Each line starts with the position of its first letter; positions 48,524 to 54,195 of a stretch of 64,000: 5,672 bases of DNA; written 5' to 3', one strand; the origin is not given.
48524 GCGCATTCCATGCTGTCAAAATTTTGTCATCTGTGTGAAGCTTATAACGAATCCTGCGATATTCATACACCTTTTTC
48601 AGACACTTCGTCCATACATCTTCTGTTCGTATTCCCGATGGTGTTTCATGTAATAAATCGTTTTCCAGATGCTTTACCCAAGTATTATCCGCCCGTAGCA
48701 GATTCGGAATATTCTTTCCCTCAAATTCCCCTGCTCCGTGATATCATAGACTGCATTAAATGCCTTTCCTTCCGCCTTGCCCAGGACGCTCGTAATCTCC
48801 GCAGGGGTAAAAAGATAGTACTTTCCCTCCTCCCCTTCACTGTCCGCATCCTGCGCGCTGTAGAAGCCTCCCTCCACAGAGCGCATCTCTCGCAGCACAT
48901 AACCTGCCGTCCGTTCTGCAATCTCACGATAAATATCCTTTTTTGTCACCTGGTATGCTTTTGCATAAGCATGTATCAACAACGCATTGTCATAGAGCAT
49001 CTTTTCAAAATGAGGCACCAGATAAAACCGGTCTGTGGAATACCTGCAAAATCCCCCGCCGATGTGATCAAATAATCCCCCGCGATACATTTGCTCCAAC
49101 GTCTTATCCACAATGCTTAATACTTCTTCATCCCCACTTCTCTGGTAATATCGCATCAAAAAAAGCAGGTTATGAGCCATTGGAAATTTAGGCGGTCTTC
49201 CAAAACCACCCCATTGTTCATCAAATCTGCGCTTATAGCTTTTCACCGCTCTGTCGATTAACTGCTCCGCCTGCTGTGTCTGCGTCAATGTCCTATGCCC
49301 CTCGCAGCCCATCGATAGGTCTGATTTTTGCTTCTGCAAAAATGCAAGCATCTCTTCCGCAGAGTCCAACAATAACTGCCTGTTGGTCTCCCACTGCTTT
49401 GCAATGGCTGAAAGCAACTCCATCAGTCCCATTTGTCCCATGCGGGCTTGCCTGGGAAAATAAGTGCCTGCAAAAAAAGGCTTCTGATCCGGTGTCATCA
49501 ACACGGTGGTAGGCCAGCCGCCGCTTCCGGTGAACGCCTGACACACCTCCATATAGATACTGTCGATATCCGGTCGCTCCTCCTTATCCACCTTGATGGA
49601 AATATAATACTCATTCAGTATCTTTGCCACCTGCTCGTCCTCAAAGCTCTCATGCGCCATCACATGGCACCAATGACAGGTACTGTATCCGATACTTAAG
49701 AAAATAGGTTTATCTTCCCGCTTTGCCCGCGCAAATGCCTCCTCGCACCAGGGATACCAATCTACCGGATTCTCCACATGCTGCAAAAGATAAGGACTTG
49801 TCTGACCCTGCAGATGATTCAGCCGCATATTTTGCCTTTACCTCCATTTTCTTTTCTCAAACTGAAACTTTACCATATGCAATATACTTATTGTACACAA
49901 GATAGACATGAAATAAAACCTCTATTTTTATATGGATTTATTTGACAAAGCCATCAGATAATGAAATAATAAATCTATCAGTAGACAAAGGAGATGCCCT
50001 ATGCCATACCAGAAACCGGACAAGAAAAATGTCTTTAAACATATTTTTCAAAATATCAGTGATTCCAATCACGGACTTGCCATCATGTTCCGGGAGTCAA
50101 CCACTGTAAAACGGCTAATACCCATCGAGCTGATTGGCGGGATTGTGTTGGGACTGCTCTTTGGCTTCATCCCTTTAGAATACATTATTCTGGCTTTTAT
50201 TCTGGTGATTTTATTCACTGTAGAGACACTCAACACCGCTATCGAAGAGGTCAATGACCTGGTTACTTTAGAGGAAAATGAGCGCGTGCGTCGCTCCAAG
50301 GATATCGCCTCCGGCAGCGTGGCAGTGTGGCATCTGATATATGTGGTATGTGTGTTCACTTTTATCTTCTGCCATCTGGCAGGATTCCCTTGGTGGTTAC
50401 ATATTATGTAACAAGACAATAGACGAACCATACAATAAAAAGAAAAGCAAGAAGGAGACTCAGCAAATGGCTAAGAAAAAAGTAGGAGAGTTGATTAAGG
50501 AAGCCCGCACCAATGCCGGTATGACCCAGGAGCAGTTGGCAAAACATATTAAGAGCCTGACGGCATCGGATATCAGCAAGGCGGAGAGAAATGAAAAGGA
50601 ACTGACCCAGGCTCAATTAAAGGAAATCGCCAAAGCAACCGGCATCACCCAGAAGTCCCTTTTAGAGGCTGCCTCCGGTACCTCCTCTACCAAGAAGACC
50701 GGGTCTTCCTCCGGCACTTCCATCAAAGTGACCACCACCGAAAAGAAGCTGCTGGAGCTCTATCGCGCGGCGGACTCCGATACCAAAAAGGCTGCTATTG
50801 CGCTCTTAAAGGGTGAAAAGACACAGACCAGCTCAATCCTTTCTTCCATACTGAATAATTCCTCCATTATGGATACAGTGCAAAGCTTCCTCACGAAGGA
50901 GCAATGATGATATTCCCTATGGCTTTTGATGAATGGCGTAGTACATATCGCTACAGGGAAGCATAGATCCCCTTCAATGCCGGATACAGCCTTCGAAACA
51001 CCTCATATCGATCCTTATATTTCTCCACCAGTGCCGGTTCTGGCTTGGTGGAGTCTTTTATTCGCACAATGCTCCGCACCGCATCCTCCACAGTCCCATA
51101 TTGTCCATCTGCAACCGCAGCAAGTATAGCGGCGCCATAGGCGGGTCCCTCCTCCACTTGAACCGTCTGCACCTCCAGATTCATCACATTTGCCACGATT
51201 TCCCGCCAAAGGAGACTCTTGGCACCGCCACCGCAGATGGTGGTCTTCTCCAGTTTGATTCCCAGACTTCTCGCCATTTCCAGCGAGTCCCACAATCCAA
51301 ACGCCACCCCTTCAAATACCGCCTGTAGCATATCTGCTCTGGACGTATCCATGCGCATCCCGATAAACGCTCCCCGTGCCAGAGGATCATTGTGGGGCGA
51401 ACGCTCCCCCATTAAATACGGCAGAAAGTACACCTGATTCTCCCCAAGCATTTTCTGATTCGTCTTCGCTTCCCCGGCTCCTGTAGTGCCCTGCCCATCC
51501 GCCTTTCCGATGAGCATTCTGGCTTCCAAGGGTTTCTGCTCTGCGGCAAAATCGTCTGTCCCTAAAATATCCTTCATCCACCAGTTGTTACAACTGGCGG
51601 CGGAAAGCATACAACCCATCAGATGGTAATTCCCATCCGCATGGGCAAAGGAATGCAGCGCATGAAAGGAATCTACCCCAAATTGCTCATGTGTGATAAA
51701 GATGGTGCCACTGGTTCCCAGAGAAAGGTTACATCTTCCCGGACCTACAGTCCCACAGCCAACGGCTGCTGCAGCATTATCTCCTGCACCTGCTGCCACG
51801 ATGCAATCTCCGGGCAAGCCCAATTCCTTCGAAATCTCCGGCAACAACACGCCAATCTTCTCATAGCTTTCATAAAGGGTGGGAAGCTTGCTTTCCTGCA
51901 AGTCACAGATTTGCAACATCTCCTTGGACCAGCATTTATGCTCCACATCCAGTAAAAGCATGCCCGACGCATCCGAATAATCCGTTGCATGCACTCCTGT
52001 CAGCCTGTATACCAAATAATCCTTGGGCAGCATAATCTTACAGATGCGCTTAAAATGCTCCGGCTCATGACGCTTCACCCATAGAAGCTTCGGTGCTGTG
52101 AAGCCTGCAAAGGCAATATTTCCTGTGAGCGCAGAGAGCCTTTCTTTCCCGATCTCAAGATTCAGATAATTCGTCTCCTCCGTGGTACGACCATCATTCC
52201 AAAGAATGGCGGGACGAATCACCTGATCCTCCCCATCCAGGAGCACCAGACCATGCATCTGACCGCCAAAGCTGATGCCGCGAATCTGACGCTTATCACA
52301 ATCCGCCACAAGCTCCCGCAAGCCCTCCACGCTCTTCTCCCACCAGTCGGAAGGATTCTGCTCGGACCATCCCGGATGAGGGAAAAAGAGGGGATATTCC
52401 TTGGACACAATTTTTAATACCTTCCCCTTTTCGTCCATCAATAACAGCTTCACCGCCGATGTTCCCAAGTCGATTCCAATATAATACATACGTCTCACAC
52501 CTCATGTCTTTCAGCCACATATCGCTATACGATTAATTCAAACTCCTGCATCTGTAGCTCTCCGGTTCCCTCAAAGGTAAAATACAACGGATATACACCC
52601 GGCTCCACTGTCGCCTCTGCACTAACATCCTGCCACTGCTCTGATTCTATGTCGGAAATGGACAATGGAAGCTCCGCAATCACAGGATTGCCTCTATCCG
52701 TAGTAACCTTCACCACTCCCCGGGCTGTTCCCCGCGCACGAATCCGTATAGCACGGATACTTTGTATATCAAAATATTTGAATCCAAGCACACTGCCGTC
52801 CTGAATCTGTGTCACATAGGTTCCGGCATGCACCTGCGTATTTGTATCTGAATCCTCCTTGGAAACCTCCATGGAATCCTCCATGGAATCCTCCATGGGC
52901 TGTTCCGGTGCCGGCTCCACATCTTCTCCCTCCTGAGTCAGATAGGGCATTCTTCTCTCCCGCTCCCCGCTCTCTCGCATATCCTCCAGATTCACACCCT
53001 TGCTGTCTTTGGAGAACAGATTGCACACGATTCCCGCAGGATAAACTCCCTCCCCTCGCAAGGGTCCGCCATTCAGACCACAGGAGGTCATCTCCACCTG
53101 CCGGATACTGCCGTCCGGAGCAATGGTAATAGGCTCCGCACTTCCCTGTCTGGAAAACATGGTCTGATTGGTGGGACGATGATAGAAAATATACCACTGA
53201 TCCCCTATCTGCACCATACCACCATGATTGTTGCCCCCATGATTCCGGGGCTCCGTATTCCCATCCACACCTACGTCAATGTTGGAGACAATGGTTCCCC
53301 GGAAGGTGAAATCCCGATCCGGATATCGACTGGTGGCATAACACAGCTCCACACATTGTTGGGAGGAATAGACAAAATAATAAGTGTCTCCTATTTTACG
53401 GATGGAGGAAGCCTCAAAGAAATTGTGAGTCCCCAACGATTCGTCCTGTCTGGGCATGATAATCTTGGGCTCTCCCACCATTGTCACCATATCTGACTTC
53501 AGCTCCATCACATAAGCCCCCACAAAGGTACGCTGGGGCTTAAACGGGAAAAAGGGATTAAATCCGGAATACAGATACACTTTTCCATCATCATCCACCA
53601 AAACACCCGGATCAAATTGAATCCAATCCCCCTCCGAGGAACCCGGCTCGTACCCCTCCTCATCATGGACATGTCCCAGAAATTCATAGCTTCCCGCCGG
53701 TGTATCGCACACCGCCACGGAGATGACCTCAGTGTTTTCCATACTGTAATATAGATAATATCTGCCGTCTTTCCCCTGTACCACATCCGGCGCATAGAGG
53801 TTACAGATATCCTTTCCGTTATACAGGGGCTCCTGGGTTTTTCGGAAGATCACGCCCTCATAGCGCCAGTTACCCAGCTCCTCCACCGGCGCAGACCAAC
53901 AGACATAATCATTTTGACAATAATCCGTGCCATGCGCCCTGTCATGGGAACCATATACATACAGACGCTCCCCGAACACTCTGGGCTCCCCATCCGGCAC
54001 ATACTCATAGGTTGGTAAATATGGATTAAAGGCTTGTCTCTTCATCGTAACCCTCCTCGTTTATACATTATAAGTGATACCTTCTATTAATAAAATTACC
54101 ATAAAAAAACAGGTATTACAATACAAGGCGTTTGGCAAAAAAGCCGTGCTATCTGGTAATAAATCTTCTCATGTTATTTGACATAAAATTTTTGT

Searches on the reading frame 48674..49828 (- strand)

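Call 75: search_protein_families(library=pfam, proteins=[window:48674-49828:-], max_evalue=0.00001)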
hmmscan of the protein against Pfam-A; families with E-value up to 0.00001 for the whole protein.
window:48674-49828:- (384 aa): 2 families
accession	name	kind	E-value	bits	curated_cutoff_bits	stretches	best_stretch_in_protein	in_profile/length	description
PF03190.21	Thioredox_DsbH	-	5.7e-78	260.9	27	1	4-164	2-162/163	Protein of unknown function, DUF255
PF13899.12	Thioredoxin_7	-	6.8e-11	42.6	27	1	23-87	1-65/83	Thioredoxin-like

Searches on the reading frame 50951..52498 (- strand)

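Call 75: search_protein_families(library=pfam, proteins=[window:50951-52498:-], max_evalue=0.00001)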
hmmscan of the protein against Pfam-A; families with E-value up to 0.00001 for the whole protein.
window:50951-52498:- (515 aa): 2 families
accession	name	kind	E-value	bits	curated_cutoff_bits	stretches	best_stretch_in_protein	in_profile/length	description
PF00370.27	FGGY_N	-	2.3e-75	253.8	28.8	1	5-247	1-245/245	FGGY family of carbohydrate kinases, N-terminal domain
PF02782.22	FGGY_C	-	1.7e-32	113.2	27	1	257-463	2-197/198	FGGY family of carbohydrate kinases, C-terminal domain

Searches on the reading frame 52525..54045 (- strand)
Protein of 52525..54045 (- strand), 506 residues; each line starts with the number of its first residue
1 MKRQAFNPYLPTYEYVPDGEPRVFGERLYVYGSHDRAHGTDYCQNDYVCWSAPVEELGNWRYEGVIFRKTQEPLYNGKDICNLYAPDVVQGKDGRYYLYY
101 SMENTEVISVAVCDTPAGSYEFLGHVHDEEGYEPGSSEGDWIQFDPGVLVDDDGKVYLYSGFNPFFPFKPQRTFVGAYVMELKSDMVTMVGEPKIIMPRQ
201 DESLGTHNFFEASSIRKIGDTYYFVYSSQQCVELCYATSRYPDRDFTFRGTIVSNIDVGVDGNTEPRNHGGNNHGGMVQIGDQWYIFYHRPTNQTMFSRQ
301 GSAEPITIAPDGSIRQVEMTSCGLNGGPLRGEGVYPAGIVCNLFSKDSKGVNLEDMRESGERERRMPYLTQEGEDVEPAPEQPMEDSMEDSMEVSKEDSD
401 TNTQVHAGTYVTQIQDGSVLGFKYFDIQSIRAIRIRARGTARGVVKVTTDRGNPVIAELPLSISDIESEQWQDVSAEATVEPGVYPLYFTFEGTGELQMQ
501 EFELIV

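Call 75: search_protein_families(library=pfam, proteins=[window:52525-54045:-], max_evalue=0.00001)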
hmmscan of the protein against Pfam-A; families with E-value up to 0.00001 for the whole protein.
window:52525-54045:- (506 aa): 2 families
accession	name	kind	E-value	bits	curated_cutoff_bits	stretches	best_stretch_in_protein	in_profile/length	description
PF04616.20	Glyco_hydro_43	-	3.3e-29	102.6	32.2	1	45-313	33-287/288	Glycosyl hydrolases family 43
PF03422.21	CBM_6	-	2.8e-08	34.5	28.9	1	399-498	13-114/125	Carbohydrate binding module (family 6)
